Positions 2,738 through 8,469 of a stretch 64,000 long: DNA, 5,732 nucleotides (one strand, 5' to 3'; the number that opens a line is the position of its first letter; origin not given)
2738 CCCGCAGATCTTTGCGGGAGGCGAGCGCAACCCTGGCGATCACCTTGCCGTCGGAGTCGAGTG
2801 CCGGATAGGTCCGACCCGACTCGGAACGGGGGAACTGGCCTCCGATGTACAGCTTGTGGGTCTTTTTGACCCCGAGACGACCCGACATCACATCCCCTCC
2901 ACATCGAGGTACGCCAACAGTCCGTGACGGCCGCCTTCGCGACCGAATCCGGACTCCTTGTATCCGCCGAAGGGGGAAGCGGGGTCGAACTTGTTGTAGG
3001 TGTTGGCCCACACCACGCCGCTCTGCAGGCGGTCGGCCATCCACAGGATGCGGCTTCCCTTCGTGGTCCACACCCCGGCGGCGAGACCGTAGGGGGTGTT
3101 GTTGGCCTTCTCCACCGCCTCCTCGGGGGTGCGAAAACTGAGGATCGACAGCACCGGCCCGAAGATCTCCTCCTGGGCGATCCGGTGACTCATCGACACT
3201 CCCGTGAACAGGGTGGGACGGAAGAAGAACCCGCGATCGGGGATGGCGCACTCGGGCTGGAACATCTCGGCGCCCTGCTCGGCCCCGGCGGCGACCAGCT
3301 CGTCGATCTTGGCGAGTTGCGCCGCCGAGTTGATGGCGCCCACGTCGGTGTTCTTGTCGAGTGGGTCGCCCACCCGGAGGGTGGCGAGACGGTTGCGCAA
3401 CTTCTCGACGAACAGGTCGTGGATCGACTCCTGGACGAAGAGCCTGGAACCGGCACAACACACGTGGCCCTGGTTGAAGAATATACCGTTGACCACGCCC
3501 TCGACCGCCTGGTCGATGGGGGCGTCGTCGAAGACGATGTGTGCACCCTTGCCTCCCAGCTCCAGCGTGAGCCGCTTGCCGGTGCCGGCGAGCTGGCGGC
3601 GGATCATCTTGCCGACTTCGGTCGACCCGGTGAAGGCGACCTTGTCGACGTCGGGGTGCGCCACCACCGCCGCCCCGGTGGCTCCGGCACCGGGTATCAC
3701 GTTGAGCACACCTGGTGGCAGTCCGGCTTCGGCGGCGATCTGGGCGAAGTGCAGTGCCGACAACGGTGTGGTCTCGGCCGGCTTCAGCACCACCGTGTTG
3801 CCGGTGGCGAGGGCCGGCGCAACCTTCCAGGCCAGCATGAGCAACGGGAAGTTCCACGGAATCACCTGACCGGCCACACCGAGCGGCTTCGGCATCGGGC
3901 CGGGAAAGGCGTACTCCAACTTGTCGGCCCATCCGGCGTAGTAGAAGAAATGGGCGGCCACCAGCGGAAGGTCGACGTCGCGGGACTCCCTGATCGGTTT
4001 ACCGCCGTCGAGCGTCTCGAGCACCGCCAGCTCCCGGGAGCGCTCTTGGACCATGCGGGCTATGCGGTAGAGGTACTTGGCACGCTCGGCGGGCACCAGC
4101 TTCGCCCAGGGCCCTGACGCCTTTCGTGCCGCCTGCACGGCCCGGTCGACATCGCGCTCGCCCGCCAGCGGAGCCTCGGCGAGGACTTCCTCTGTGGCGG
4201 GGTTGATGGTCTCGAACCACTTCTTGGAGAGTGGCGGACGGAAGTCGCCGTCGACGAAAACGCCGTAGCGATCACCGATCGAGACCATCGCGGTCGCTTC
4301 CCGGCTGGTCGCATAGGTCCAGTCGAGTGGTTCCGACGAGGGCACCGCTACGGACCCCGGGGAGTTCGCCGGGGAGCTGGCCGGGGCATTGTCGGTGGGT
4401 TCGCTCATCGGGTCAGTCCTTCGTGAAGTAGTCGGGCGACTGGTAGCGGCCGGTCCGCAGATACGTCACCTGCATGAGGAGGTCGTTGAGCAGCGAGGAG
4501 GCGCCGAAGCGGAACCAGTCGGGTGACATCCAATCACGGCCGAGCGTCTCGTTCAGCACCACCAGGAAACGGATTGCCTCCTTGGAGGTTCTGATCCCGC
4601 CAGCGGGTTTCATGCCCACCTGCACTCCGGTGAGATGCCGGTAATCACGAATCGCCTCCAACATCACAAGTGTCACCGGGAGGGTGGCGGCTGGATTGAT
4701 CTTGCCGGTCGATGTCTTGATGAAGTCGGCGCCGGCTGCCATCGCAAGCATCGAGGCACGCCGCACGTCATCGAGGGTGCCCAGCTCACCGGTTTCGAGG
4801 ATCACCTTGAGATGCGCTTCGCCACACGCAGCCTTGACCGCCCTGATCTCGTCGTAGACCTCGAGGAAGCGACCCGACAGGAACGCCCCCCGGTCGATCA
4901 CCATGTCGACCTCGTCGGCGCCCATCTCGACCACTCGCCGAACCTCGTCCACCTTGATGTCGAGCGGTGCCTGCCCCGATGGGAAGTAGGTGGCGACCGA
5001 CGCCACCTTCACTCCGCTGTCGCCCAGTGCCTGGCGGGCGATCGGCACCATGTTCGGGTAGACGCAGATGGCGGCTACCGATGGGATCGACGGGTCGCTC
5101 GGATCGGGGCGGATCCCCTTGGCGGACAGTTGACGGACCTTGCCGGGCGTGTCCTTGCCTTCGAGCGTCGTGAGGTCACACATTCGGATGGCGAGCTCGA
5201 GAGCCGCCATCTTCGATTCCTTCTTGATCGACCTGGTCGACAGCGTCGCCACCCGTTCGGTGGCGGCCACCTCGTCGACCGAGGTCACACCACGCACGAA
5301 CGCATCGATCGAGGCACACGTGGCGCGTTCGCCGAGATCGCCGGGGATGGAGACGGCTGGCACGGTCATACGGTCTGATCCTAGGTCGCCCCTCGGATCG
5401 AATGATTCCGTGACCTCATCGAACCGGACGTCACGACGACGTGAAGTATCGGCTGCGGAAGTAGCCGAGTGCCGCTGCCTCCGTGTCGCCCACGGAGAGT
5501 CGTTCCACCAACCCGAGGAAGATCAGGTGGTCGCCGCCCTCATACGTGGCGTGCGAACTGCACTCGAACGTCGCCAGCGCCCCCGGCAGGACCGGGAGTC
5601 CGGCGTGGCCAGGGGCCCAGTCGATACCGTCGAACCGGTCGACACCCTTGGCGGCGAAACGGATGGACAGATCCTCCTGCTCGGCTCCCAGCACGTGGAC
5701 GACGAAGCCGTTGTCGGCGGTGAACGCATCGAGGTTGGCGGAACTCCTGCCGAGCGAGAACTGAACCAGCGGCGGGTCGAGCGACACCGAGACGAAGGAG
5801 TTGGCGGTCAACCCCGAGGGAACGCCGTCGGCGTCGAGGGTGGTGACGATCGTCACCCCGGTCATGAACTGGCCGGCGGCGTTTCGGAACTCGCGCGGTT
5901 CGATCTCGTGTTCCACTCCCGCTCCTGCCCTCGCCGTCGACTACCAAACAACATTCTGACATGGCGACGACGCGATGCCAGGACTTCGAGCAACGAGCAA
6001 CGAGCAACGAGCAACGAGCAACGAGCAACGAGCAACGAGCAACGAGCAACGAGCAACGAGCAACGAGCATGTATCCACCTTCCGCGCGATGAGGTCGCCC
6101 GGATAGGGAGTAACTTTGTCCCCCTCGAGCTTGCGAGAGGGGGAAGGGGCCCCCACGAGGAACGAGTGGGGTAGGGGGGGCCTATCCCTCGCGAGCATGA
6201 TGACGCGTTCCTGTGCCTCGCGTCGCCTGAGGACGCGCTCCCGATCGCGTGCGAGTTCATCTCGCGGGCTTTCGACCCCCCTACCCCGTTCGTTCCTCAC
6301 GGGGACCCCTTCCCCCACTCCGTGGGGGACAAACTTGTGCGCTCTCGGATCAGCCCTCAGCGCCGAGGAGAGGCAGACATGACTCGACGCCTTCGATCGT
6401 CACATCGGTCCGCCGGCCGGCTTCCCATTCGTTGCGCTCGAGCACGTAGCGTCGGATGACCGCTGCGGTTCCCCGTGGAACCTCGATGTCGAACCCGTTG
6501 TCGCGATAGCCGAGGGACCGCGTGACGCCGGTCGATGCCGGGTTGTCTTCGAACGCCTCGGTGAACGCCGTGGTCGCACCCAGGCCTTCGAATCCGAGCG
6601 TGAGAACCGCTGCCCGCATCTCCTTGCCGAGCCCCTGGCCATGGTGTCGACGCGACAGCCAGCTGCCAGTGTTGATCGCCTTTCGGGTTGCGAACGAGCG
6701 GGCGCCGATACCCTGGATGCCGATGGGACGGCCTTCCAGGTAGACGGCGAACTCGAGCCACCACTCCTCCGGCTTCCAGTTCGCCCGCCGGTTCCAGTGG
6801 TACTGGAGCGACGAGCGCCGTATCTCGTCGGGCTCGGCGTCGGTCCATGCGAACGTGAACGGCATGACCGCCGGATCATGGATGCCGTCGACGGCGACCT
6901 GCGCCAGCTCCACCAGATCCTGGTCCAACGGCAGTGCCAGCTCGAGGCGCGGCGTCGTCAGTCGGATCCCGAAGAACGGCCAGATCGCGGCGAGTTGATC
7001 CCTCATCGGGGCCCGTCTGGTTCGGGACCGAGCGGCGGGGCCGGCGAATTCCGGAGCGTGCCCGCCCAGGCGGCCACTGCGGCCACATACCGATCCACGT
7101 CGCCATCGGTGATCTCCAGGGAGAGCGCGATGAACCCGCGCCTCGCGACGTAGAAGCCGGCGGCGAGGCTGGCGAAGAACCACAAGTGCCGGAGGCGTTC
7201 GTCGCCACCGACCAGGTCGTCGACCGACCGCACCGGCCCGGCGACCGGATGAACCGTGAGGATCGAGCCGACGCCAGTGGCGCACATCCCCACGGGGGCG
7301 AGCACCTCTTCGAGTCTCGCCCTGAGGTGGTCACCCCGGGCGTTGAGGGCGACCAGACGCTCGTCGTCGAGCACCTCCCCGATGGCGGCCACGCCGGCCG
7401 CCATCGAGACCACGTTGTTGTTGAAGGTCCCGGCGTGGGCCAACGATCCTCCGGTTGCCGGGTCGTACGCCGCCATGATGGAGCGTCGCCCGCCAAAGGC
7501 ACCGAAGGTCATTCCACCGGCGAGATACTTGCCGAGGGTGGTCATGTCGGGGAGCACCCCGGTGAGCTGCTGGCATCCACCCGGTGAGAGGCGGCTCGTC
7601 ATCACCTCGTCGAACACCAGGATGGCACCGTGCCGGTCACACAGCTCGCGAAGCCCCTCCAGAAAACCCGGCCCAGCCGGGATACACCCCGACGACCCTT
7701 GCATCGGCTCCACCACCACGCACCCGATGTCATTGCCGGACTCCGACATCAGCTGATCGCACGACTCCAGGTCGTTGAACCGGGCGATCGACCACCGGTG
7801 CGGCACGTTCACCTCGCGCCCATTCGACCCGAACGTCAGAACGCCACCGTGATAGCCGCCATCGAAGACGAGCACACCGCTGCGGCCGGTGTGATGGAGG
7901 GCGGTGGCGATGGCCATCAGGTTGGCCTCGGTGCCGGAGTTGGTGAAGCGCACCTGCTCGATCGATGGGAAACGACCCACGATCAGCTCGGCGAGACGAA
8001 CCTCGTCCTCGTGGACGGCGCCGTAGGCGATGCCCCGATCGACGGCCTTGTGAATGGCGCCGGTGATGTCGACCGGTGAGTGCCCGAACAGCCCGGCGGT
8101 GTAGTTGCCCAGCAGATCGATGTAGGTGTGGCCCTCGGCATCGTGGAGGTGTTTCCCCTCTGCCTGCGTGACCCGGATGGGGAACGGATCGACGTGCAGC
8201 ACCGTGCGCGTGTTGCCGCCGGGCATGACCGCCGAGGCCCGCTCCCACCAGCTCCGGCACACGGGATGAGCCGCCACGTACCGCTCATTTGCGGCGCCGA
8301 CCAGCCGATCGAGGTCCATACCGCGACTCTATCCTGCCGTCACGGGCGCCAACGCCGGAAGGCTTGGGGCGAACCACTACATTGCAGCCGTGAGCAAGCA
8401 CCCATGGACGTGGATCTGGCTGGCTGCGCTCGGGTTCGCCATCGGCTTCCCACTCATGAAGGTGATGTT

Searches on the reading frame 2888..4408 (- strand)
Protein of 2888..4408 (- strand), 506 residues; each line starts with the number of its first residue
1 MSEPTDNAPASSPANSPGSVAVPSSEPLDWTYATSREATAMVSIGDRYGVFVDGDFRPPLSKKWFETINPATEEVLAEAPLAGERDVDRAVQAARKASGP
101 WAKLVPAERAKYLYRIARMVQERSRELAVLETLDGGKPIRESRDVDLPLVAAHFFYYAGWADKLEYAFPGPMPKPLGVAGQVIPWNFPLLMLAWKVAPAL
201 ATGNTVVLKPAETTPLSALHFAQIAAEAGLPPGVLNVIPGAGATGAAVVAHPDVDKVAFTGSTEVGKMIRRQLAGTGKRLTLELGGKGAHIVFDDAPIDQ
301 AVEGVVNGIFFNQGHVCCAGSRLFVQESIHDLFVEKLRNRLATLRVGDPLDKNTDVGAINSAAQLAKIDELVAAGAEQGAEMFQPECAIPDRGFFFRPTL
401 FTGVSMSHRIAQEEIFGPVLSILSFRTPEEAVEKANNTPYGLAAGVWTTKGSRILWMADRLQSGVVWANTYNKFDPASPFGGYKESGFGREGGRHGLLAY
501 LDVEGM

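Call 85: search_protein_families(library=pfam, proteins=[window:2888-4408:-], max_evalue=0.00001)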
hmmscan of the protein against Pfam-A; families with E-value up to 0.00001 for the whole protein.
window:2888-4408:- (506 aa): 1 family
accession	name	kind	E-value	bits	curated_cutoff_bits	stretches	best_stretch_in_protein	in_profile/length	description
PF00171.27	Aldedh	-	5.9e-165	549.7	23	1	61-503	6-458/461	Aldehyde dehydrogenase family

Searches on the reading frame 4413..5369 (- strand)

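Call 85: search_protein_families(library=pfam, proteins=[window:4413-5369:-], max_evalue=0.00001)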
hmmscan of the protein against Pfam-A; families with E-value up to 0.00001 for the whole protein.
window:4413-5369:- (318 aa): 1 family
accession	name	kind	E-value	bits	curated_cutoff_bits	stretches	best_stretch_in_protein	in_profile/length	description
PF01791.15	DeoC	-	9.6e-23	81.4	23.8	1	61-295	3-225/229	DeoC/LacD family aldolase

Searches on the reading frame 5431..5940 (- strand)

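Call 85: search_protein_families(library=pfam, proteins=[window:5431-5940:-], max_evalue=0.00001)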
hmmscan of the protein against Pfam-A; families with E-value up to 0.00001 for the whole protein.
window:5431-5940:- (169 aa): 1 family
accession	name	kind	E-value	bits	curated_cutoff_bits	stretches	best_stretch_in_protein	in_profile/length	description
PF01613.24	Flavin_Reduct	-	2.9e-41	141.6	27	1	23-167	2-151/153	Flavin reductase like domain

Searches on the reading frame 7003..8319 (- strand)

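Call 85: search_protein_families(library=pfam, proteins=[window:7003-8319:-], max_evalue=0.00001)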
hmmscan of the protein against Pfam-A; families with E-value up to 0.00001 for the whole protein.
window:7003-8319:- (438 aa): 1 family
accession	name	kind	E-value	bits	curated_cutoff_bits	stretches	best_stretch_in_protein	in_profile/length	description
PF00202.27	Aminotran_3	-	2.3e-51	175.2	30.5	1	43-340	6-330/403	Aminotransferase class-III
